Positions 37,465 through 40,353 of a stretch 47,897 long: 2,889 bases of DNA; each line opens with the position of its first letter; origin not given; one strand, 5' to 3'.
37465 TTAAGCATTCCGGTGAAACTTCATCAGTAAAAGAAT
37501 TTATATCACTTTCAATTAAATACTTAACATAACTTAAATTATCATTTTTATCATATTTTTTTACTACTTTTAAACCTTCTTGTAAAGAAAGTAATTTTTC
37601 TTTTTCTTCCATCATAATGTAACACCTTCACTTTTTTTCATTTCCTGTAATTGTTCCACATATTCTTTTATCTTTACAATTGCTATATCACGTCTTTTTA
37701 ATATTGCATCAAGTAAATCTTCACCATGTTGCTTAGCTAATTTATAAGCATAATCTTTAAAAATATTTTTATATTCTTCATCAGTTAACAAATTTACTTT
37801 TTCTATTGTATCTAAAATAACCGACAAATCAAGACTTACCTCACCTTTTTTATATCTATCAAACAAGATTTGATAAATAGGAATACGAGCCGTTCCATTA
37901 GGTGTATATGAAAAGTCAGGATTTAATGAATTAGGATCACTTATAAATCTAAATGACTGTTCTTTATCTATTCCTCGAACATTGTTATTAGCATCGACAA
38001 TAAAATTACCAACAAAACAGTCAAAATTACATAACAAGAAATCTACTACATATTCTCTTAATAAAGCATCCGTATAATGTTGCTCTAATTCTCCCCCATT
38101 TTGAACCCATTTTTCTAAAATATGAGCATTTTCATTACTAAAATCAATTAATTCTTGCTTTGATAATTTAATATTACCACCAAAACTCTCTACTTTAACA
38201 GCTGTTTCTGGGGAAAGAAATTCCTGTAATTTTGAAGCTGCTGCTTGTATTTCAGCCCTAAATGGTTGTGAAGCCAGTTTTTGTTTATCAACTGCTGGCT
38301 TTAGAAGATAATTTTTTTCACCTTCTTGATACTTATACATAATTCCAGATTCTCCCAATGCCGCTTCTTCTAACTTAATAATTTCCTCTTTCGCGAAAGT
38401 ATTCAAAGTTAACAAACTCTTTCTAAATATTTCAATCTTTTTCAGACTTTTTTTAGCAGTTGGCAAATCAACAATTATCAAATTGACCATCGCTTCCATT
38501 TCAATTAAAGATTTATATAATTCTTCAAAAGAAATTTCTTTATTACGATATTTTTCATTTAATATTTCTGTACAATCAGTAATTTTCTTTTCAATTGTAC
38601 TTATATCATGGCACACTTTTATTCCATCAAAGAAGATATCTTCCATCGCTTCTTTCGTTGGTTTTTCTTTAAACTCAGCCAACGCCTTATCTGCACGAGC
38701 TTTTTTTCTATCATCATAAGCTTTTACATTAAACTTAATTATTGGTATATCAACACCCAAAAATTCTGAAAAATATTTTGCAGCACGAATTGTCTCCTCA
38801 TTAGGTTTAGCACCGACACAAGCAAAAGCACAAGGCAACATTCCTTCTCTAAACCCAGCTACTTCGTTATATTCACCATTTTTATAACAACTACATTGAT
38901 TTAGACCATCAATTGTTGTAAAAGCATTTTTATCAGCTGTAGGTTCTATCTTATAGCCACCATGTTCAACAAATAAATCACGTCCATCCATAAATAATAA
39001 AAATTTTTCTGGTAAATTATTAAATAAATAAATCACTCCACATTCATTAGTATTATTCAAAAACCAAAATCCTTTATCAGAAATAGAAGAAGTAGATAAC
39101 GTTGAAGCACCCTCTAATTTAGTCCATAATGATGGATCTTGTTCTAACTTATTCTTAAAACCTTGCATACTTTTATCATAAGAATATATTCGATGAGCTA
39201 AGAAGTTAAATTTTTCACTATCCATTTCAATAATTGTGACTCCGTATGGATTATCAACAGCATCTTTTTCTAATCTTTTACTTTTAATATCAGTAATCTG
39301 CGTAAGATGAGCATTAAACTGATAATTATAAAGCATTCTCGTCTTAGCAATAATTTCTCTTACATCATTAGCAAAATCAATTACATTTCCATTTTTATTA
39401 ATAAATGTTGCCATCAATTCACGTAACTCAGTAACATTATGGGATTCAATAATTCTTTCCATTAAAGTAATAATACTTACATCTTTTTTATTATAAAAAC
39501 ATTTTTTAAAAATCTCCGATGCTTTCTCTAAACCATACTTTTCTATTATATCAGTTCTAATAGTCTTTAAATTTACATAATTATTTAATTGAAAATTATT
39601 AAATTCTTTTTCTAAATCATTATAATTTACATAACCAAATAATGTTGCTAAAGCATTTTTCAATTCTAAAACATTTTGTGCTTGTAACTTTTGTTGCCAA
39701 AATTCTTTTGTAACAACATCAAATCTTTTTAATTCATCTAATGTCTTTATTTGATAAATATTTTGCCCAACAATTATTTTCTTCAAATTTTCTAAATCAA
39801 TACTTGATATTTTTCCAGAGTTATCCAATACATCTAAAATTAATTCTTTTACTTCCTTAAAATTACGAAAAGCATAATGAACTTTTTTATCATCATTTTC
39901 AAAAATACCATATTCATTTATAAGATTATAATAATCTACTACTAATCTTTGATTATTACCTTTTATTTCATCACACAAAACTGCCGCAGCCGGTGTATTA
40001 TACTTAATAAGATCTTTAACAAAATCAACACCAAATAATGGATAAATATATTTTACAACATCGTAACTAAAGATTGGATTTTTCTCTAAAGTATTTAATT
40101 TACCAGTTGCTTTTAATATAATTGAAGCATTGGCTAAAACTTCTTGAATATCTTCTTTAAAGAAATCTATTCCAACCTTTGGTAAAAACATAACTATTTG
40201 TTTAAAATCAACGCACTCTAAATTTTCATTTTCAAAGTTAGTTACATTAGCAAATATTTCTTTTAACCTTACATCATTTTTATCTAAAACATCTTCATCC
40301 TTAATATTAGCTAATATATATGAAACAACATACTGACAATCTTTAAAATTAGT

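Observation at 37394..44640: Giant leaderless repeat/enzyme protein translationally coupled to a 73-aa acidic partner: candidate undescribed two-gene system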

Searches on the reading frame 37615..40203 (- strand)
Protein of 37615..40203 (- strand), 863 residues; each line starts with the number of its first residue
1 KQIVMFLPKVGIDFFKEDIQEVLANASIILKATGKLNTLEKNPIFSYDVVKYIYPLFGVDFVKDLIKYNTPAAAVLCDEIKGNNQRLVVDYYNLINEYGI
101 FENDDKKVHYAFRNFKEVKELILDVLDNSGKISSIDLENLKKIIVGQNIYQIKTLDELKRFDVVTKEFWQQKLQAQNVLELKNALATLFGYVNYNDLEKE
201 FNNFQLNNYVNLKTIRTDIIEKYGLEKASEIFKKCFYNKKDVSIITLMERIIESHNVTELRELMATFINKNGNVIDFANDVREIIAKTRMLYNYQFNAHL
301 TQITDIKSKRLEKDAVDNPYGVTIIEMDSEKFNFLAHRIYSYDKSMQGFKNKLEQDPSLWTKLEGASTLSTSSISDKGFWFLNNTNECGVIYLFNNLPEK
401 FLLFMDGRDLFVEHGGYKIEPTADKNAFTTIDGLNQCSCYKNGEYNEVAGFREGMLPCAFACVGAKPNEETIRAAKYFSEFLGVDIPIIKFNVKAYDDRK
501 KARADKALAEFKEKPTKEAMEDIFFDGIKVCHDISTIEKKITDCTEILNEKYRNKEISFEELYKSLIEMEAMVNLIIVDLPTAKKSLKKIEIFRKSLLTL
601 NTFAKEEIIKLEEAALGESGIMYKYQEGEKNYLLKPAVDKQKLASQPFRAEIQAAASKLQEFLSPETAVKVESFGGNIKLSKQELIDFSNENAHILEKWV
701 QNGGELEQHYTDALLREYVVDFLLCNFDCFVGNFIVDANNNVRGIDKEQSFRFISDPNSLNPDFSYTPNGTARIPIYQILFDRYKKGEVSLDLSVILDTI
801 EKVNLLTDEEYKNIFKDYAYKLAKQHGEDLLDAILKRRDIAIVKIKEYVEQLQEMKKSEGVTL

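Call 29: find_related_loci(query=A2, collection=genome_contigs, flank=10000)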
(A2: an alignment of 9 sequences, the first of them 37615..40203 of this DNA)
Query A2 (863 aa) in genome_contigs; peptide patterns used: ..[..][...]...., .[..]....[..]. (x = any residue, [..] = any of these).
214 stretches matched a pattern; 59 encode a relative of the query (tblastn E <= 1e-3); 59 distinct loci.
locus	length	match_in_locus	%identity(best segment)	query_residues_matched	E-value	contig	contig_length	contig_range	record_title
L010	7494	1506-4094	65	1-863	0e+0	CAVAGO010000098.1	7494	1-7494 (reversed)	bacterium isolate H07602-L1_cleanbin_000025 genome assembly, contig: Spades_H07602-L1_contig_4607, whole genome shotgun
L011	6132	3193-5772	66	4-863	0e+0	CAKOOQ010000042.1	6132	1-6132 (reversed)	MAG: uncultured Bacilli bacterium isolate REFINED_METABAT215_TOP10_CONTIGS_1500_ASSEMBLY_K77_MERGED__Hadza_MoBio_hadza-I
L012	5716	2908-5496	64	1-863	0e+0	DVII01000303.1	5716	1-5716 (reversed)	MAG TPA_asm: Candidatus Coprovivens excrementavium isolate 3297 CHK115__C379851_L5716_ERR2241863, whole genome shotgun s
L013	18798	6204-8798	50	1-863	0e+0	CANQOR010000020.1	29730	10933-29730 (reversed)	MAG: uncultured Bacilli bacterium isolate Lapin-032__bin83 genome assembly, contig: Lapin-032__NODE_2493_length_29730_co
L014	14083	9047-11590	48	18-863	0e+0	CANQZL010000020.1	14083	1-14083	MAG: uncultured Bacilli bacterium isolate Lapin-018__bin17 genome assembly, contig: Lapin-018__NODE_3982_length_14083_co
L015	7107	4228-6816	46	1-863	0e+0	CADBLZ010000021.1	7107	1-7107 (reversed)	MAG: uncultured Erysipelotrichaceae bacterium isolate RUG14098 genome assembly, contig: RUG14098_asm_21, whole genome sh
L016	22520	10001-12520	43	13-863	0e+0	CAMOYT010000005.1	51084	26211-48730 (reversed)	MAG: uncultured Firmicutes bacterium isolate SRR873602_bin.119_metaWRAP_v1.3_MAG genome assembly, contig: NODE_837_lengt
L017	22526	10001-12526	42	6-853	0e+0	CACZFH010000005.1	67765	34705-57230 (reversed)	MAG: uncultured Erysipelotrichaceae bacterium isolate RUG12568 genome assembly, contig: RUG12568_asm_5, whole genome sho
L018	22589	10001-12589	63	1-863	0e+0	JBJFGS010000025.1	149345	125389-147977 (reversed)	MAG: Candidatus Coprovivens sp. isolate PUUB45_bin.013 NODE_26_length_149345_cov_19.479135, whole genome shotgun sequenc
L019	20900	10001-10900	33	586-860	2e-39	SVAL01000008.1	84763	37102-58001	MAG: Bacillota bacterium isolate SIG201 NODE_1403_length_84763_cov_7.881126, whole genome shotgun sequence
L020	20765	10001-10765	34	610-857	1e-37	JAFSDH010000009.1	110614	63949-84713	MAG: Bacilli bacterium isolate RGIG3038 Goat_Rectum-4__c761, whole genome shotgun sequence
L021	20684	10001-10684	37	614-838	7e-36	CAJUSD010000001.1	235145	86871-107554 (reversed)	MAG TPA_asm: uncultured Oscillospiraceae bacterium isolate MGBC165041 genome assembly, contig: MGBC165041.1, whole genom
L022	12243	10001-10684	36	614-838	1e-35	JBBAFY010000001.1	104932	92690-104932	MAG: Tissierellales bacterium isolate SO_2017_LW2_59 scaffold_411_c1_LW138R_2017, whole genome shotgun sequence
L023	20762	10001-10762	34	591-852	1e-35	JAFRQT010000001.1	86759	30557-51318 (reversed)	MAG: Bacilli bacterium isolate RGIG2715 Goat_Omasum-4__c12914, whole genome shotgun sequence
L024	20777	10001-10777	35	606-857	1e-35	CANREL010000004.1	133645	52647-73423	MAG: uncultured Bacilli bacterium isolate Lapin-024__bin108 genome assembly, contig: Lapin-024__NODE_93_length_133645_co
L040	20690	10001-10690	37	614-838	2e-31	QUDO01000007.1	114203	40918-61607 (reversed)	Ruminococcus sp. AF41-9 AF41-9.Scaf7, whole genome shotgun sequence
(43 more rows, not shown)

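Call 34: search_protein_families(library=pfam, proteins=[L040:8945-12367:+], max_evalue=1)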
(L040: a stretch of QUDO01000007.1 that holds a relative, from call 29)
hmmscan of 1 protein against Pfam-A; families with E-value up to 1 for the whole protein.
L040:8945-12367:+ (1141 aa): 5 families
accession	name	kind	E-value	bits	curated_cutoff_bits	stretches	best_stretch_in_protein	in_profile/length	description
PF04233.19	Phage_Mu_F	-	5.4e-13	50.1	29.6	1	141-307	3-111/112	Phage Mu protein F like protein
PF07498.18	Rho_N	-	0.00021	21.6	24.9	1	631-662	2-33/43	Rho termination factor, N-terminal domain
PF23906.1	DUF7248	-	0.023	15.1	27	1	236-255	36-55/58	Family of unknown function (DUF7248)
PF00454.33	PI3_PI4_kinase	-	0.1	13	27.1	1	452-496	132-173/241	Phosphatidylinositol 3- and 4-kinase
PF05823.17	Gp-FAR-1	-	0.13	13.1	29.2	0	128-162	13-46/149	Nematode fatty acid retinoid binding protein (Gp-FAR-1)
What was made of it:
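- On Protein-kinase-like / PI3K-PI4K-like kinase fold: A homologue gives only E 0.1 (call 34).
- Closest known: PI3K/PI4K-family and other atypical protein-kinase-like enzymes. Same: A homologue gives a weak PF00454 hit at the catalytic loop (call 34).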

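Call 35: search_protein_representatives(alignment_id=A2)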
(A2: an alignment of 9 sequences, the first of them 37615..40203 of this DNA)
Query: 9 sequences, 863 profile positions. Proteins with E-value up to 0.001 (for the whole library): 892; up to 1e-10: 504; up to 1e-30: 168. The best 150 are listed.
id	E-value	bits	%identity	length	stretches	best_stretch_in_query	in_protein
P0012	0.0e+00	1519.4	-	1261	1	1-863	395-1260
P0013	0.0e+00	1401.7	-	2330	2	2-861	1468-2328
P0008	0.0e+00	1390.1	-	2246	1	1-863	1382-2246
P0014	0.0e+00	1378.0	-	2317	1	1-863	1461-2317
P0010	0.0e+00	1295.3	-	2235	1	1-862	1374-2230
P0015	0.0e+00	1207.5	-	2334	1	1-863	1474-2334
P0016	0.0e+00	1139.7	-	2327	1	3-855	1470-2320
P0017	0.0e+00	1130.7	-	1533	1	3-859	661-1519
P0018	0.0e+00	1118.6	-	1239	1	1-854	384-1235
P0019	0.0e+00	1075.3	-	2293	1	12-856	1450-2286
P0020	0.0e+00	1051.6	-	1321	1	10-859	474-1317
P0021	0.0e+00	1027.7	-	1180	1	3-854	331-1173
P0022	0.0e+00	1016.3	-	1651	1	5-860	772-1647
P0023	0.0e+00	1013.9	-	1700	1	3-857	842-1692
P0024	1.0e-285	966.7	-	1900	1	6-857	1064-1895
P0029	5.1e-235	799.0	-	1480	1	5-860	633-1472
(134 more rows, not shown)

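Call 36: predict_structure(alignment_id=A2)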
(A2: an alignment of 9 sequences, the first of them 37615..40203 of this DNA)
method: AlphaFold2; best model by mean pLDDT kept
length: 863 residues; sequences in the alignment: 9
mean_pLDDT: 69.8   pTM: 0.49
mean pLDDT of the five models: 69.8, 65.8, 60.9, 59.3, 56.3
residues with pLDDT >= 90: 93; 70-90: 435; 50-70: 167; < 50: 168
segments of 3 or more residues with pLDDT < 50: 35-42, 337-388, 402-455, 527-535, 577-582, 599-621, 639-644, 769-771, 858-863
pLDDT, mean of each block of 10 residues (from residue 1): 66 80 84 53 68 87 71 85 91 85 66 87 87 85 82 91 87 87 88 78 62 74 87 83 88 85 80 68 79 72 70 83 77 50 32 33 27 29 44 63 35 25 29 30 29 55 71 77 79 64 77 81 53 57 86 82 80 53 59 57 36 31 63 60 55 86 79 61 64 77 84 92 85 76 77 84 70 77 87 92 91 89 78 92 93 63 27
secondary structure, 60 per line:
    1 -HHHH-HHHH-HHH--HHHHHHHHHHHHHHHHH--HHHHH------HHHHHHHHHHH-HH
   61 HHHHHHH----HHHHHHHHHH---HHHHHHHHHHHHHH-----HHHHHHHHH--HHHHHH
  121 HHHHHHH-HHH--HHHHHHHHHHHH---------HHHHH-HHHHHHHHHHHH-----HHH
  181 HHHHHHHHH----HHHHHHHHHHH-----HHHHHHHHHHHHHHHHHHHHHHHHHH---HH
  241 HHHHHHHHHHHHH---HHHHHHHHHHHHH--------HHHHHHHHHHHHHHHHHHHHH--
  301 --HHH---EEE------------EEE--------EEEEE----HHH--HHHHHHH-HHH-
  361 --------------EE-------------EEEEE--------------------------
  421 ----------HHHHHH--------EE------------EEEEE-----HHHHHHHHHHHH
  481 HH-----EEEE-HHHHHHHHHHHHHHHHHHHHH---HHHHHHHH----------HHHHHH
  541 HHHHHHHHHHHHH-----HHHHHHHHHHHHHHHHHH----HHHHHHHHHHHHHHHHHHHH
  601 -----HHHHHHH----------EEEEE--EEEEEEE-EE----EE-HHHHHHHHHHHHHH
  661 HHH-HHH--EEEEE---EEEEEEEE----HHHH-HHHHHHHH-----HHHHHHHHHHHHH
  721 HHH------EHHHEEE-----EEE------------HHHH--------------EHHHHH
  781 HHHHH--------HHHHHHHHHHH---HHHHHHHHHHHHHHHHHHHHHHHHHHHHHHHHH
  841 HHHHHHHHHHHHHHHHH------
elements in order (helices of 4 or more, strands of 3 or more residues): H2-5 H7-10 H17-33 H36-40 H47-57 H59-67 H72-81 H85-98 H104-112 H115-127 H134-145 H155-159 H161-172 H178-189 H194-204 H210-235 H239-253 H257-269 H278-298 E309-311 E324-326 E335-339 H349-355 E390-394 H431-436 E459-463 H469-482 E488-491 H493-513 H517-524 H535-553 H559-576 H581-600 H606-612 E623-627 E630-636 H647-663 E670-674 E678-685 H690-693 H695-702 H708-723 E734-736 E742-744 H757-760 H776-785 H794-804 H808-857
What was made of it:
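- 39304..40203 (-): aa 1480-1779: conserved all-helical domain that always precedes the ART-like domain, with a second variable patch at aa ~1560-1660. AF2 pLDDT is about 80-90 and all-helical (call 36).
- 38374..38643 (-): aa 2000-2089: helical linker between the two enzymatic domains. Call 36 (helices).
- Checked: Aa 1480-1779 is a conserved helical domain, not a repeat array (call 36).
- Tried and rejected: The 9-sequence model of aa 1480-2342 left the mid domain unmodelled (pLDDT 25-35, call 36).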

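Call 39: fold_search(model_id=the predicted structure, library=pdb)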
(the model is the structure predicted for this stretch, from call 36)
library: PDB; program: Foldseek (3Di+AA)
matches with E <= 10: 1251; with E <= 0.001: 1
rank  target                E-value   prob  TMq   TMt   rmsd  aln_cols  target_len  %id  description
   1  3sd5                  5.3e-04  1.00  0.17  0.18  23.7       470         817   12  Crystal Structure of PI3K gamma with 5-(2,4-dimorpholinopyrimidin-6-yl)-4-(trifluoromethyl)pyridin-2-amine (released 2012-01-04)
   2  4wwp                  1.2e-03  0.98  0.12  0.13  23.9       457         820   12  Crystal structure of human PI3K-gamma in complex with pyridinylquinoline inhibitor N-{(1S)-1-[8-chloro-2-(2-methylpyridi (released 2014-12-17)
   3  8v8i_C                1.2e-03  1.00  0.16  0.14  21.8       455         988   11  PI3Ka H1047R co-crystal structure with inhibitor in cryptic pocket (compound 5). (released 2024-03-20)
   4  5eds                  1.2e-03  0.96  0.11  0.12  23.5       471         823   12  Crystal structure of human PI3K-gamma in complex with benzimidazole inhibitor 5 (released 2015-12-30)
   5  3pre                  1.3e-03  1.00  0.15  0.16  23.3       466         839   12  Quinazolines with intra-molecular hydrogen bonding scaffold (iMHBS) as PI3K/mTOR dual inhibitors. (released 2011-02-09)
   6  8tgd_C                1.4e-03  1.00  0.17  0.15  21.2       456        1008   12  STX-478, a Mutant-Selective, Allosteric Inhibitor bound to H1047R PI3Kalpha (released 2023-09-06)
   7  5dxh_A                1.6e-03  1.00  0.16  0.14  22.7       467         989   12  p110alpha/p85alpha with compound 5 (released 2016-01-27)
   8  4kz0                  1.9e-03  1.00  0.15  0.16  23.9       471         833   12  Structure of PI3K gamma with Imidazopyridine inhibitors (released 2013-07-17)
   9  8v8v_A                2.1e-03  1.00  0.19  0.16  20.9       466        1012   11  PI3Ka H1047R co-crystal structure with inhibitor in cryptic pocket near H1047R (compound 7). (released 2024-03-20)
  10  3lj3                  2.2e-03  0.99  0.16  0.16  23.1       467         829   12  PI3-kinase-gamma with a pyrrolopyridine-benzofuran inhibitor (released 2010-04-14)
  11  5sxj_A                2.3e-03  1.00  0.18  0.15  21.6       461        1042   12  Crystal Structure of PI3Kalpha in complex with fragment 29 (released 2017-02-15)
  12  3zw3                  2.5e-03  1.00  0.18  0.19  25.1       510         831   11  Fragment based discovery of a novel and selective PI3 Kinase inhibitor (released 2011-09-28)
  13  5sxa_A                2.5e-03  0.99  0.16  0.14  24.0       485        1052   12  Crystal Structure of PI3Kalpha in complex with fragment 10 (released 2017-02-15)
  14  4urk                  2.6e-03  1.00  0.18  0.18  23.4       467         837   12  PI3Kg in complex with AZD6482 (released 2014-10-22)
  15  4anu                  2.6e-03  0.97  0.13  0.14  24.4       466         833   11  Complexes of PI3Kgamma with isoform selective inhibitors. (released 2012-05-09)
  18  1e8z                  3.2e-03  0.97  0.13  0.13  23.8       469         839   12  Structure determinants of phosphoinositide 3-kinase inhibition by wortmannin, LY294002, quercetin, myricetin and stauros (released 2000-11-17)
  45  1e8y                  5.8e-03  0.93  0.12  0.13  23.5       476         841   11  Structure determinants of phosphoinositide 3-kinase inhibition by wortmannin, LY294002, quercetin, myricetin and stauros (released 2000-11-17)
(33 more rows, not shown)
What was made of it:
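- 37615..38373 (-): aa 2090-2342: PI3K/PI4K-like (protein-kinase-like) domain. Key residues are G2096xxG2099, K2114, Q2162, D2207xxxxN2212 and D2225-K-E-Q. The top 50 Foldseek hits are all PI3K, VPS34 or ATM-type kinases (call 39).
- On Protein-kinase-like / PI3K-PI4K-like kinase fold: The best E is 5e-4 and TM is below 0.3 for the multi-domain model, whose pLDDT in the kinase part is 60-92 (calls 36, 39).
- Closest known: PI3K/PI4K-family and other atypical protein-kinase-like enzymes. Same: Fold-level similarity (call 39).
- Kinase: all top-50 Foldseek hits are PI3K-type kinases (call 39).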

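Call 59: search_protein_families(library=pfam, alignment_id=A5, max_evalue=0.001)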
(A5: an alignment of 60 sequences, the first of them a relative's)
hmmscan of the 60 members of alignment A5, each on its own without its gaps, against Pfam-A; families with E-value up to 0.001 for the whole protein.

A. member 1, P0053 (505 aa): 1 family
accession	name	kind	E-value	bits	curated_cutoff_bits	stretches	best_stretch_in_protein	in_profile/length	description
PF03496.20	ADPrib_exo_Tox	-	1.3e-05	25.1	23.4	0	10-126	16-134/196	ADP-ribosyltransferase exoenzyme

B. families by the number of members that match (of 60 scanned): 8 families
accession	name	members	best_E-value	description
PF04233.19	Phage_Mu_F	12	8.1e-16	Phage Mu protein F like protein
PF07498.18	Rho_N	10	6.6e-08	Rho termination factor, N-terminal domain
PF03496.20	ADPrib_exo_Tox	4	3.9e-23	ADP-ribosyltransferase exoenzyme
PF06152.16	Phage_min_cap2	3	4e-60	Phage minor capsid protein 2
PF14890.11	Intein_splicing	2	7e-07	Intein splicing domain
PF01966.28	HD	1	2e-12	HD domain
PF00293.34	NUDIX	1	6e-11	NUDIX domain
PF13624.11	SurA_N_3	1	0.00045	SurA-like N-terminal domain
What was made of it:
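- On Phage MuF / polyvalent proteins: Only the kinase domain is shared (call 59).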

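Call 66: search_protein_families(library=pfam, alignment_id=A6, max_evalue=0.01)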
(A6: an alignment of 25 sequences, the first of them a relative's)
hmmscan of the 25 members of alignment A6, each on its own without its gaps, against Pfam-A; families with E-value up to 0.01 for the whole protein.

A. member 1, P0036 (1004 aa): 0 families

B. families by the number of members that match (of 25 scanned): 4 families
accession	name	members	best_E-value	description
PF01649.23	Ribosomal_S20p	1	0.00063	Ribosomal protein S20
PF21991.1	capSnatchArena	1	0.0041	Cap-snatching endonuclease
PF13475.11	DUF4116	1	0.0042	Domain of unknown function (DUF4116)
PF09537.16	DUF2383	1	0.0057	Domain of unknown function (DUF2383)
